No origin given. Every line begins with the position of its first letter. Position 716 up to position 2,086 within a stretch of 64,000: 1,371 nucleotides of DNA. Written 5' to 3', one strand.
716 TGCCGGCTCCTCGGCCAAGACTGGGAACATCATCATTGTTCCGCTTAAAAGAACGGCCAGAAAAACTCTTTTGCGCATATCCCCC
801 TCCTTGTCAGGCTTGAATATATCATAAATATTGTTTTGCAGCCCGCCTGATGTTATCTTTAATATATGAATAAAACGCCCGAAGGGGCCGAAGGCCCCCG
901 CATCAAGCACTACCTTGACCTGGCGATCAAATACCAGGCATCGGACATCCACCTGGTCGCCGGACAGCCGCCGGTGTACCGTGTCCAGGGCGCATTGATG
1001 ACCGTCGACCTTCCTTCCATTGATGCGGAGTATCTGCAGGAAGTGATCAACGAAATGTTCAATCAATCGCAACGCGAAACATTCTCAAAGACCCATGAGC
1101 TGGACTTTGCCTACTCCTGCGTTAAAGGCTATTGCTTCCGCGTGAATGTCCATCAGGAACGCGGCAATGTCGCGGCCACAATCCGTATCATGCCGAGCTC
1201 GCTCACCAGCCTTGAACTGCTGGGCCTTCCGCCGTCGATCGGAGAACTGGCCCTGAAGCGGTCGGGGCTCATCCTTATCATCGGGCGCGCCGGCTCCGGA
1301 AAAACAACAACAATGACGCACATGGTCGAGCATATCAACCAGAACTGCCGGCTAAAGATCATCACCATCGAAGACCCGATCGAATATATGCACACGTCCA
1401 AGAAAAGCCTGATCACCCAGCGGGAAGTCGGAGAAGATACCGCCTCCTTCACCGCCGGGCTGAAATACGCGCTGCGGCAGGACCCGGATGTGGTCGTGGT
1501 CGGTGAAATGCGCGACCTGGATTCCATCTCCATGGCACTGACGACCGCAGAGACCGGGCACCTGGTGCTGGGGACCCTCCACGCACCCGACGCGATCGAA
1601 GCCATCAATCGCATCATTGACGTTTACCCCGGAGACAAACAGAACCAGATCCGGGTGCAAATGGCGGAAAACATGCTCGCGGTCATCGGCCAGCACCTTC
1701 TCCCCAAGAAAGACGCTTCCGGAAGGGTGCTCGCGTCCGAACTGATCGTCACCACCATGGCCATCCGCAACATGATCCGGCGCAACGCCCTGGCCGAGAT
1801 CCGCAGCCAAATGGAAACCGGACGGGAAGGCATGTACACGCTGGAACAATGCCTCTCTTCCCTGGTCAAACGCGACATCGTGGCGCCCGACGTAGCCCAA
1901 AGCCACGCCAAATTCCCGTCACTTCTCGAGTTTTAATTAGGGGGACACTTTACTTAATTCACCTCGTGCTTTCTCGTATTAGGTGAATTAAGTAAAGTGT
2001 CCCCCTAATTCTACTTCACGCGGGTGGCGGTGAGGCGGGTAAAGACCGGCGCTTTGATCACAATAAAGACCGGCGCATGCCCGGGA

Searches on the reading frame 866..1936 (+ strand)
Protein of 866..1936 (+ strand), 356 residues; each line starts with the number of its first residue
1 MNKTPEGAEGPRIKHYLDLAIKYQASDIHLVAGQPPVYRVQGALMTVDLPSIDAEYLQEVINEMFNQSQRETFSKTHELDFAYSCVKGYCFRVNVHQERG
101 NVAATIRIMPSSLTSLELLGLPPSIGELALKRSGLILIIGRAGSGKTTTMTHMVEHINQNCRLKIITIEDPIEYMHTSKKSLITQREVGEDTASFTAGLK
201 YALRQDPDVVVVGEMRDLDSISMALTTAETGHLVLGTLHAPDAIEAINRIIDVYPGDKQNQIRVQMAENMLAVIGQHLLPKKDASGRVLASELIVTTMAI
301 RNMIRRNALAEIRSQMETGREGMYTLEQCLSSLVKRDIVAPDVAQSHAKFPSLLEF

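Call 92: search_protein_families(library=ncbifam, proteins=[window:866-1936:+], max_evalue=0.00001)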
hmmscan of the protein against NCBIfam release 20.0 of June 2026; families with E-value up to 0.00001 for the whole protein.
window:866-1936:+ (356 aa): 18 families
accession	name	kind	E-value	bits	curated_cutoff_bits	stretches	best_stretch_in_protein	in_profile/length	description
TIGR01420.1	pilT_fam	subfamily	2.8e-123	411.5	319.1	1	13-349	2-339/343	PilT/PilU family type 4a pilus ATPase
TIGR02525.1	plasmid_TraJ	equivalog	3e-47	161.4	368.3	1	12-307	11-325/372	plasmid transfer ATPase TraJ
NF041000.1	ATPase_ComGA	equivalog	2.9e-37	128.1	300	1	16-280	3-266/267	competence type IV pilus ATPase ComGA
TIGR02524.1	dot_icm_DotB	equivalog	4.1e-35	121.6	463.3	1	14-312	7-317/358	Dot/Icm type IV secretion system ATPase DotB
TIGR02533.1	type_II_gspE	equivalog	9.5e-34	116.9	630.25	1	127-253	237-359/486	type II secretion system ATPase GspE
TIGR02538.1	type_IV_pilB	equivalog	3.4e-30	105.2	675.65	1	18-253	190-432/564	type IV-A pilus assembly ATPase PilB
NF053534.1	T4PilAsmATPsTfpB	equivalog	2.6e-29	102.1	850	1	128-253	331-452/584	type IV pilus assembly ATPase TfpB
NF007755.0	PRK10436.1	equivalog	4.4e-28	98.2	617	1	13-253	89-335/465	type II secretion system protein GspE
NF058587.1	archaellum_moto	equivalog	1.3e-19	70.3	550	1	130-289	272-428/527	archaellum flagellar ATPase motor FlaI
TIGR02788.1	VirB11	equivalog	2.8e-15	56.2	249.95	1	128-255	139-267/308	P-type DNA transfer ATPase VirB11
TIGR02782.1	TrbB_P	equivalog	1.9e-14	53.7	304.55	1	136-274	139-276/303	P-type conjugative transfer ATPase TrbB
TIGR03819.1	heli_sec_ATPase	hypoth_equivalog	1.6e-11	44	373.15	1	135-274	180-323/340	TadA family conjugal transfer-associated ATPase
NF010469.0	PRK13894.1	subfamily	2.4e-11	43.6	508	1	132-252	148-266/320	conjugal transfer ATPase TrbB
NF010425.0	PRK13851.1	equivalog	4.4e-09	35.7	461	1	136-253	165-283/344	type IV secretion system protein VirB11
NF010407.0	PRK13833.1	subfamily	8.7e-09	35.2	499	1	135-268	146-277/323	conjugal transfer protein TrbB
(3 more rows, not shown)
